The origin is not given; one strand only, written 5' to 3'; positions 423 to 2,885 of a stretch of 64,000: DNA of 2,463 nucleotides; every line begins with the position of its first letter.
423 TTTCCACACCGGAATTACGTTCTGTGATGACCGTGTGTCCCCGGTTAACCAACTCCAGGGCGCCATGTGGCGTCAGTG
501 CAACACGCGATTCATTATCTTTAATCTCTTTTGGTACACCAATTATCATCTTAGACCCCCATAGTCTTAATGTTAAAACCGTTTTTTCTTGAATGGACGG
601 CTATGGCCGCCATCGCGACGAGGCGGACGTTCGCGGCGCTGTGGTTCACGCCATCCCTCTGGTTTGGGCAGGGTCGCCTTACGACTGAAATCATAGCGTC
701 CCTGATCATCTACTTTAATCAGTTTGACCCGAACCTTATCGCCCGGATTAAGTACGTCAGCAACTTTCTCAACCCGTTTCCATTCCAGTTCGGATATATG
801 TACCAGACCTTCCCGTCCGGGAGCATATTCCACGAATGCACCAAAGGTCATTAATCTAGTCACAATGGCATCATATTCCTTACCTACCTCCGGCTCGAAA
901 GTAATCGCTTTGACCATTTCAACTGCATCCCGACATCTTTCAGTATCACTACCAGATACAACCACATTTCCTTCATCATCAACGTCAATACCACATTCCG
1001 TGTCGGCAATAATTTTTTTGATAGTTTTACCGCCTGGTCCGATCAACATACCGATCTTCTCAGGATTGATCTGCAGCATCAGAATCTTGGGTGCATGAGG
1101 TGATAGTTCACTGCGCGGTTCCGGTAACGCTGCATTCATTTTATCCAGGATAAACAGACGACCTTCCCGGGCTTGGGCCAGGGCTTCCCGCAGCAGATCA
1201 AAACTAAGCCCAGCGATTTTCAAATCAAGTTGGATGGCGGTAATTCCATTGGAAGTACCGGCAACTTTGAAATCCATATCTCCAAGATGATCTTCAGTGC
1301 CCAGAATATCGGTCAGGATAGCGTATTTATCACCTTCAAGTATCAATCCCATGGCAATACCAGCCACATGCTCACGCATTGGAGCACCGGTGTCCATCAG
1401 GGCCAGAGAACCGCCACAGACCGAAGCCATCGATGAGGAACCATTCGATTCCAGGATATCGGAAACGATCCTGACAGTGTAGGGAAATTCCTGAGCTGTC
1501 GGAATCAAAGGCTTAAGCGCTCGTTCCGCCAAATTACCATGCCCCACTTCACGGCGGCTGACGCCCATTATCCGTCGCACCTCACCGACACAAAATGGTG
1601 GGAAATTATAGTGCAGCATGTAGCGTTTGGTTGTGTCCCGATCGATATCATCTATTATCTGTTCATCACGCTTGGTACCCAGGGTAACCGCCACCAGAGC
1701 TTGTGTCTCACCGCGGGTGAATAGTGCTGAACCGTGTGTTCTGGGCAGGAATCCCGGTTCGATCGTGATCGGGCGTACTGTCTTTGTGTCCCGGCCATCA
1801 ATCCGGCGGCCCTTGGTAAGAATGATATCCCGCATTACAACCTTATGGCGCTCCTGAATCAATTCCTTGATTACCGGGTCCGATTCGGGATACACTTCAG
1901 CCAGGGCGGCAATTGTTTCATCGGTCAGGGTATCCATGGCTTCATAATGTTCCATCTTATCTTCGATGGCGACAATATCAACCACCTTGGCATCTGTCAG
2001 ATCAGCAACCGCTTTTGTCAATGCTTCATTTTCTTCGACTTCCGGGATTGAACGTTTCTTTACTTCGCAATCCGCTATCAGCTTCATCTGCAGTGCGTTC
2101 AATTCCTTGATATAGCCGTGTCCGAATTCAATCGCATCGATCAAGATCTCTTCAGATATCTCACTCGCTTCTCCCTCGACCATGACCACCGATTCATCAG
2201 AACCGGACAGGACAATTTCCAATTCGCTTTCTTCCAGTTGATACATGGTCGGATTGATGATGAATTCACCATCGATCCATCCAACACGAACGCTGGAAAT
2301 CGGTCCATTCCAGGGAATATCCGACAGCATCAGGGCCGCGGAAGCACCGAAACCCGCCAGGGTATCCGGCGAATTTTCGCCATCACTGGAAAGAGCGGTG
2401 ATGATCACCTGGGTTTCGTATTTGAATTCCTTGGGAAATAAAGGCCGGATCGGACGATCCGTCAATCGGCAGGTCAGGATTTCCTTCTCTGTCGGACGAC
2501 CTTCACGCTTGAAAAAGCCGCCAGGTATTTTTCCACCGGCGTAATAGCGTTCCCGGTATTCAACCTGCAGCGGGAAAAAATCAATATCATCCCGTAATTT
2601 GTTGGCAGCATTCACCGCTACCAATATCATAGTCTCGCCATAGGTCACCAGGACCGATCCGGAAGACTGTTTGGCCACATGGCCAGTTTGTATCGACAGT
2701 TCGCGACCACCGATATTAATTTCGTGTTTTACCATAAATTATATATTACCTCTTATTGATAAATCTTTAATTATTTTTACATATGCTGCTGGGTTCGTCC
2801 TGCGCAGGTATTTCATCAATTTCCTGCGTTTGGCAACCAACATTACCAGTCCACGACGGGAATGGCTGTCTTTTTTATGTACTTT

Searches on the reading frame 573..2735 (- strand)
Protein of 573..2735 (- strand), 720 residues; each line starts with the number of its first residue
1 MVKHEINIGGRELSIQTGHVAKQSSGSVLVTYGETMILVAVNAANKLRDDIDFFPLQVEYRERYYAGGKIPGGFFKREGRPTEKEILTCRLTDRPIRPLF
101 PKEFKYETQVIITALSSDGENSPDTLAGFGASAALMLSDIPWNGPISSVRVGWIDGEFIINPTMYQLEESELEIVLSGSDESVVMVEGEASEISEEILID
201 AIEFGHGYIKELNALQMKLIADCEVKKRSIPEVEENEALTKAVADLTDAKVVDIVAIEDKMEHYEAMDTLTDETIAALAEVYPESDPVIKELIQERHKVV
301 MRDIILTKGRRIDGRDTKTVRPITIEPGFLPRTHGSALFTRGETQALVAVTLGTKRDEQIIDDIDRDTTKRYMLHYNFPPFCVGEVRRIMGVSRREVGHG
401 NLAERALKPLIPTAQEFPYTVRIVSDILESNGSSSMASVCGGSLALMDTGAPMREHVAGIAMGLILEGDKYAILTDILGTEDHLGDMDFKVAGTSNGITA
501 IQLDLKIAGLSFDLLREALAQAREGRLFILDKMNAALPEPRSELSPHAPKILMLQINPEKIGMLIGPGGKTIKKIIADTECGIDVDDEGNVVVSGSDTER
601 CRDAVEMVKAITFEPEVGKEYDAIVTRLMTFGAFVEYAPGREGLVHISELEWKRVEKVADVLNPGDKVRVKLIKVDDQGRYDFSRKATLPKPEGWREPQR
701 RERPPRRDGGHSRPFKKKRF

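Call 54: search_protein_families(library=pfam, proteins=[window:573-2735:-], max_evalue=0.0001)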
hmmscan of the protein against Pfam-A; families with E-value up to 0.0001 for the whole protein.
window:573-2735:- (720 aa): 5 families
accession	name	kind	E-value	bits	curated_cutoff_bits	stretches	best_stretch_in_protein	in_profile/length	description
PF01138.27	RNase_PH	-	3.9e-64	215.3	25.5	2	10-141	2-130/130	3' exoribonuclease family, domain 1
PF03725.20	RNase_PH_C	-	5.4e-21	74.8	20.8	1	144-206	1-65/67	3' exoribonuclease family, domain 2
PF00575.29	S1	-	1.1e-19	71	22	1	614-685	1-73/74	S1 RNA binding domain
PF00013.35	KH_1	-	1.2e-11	44.6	21.5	1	554-609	4-65/66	KH domain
PF03726.19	PNPase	-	2.8e-10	41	24.6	1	239-316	2-81/81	Polyribonucleotide nucleotidyltransferase, RNA binding domain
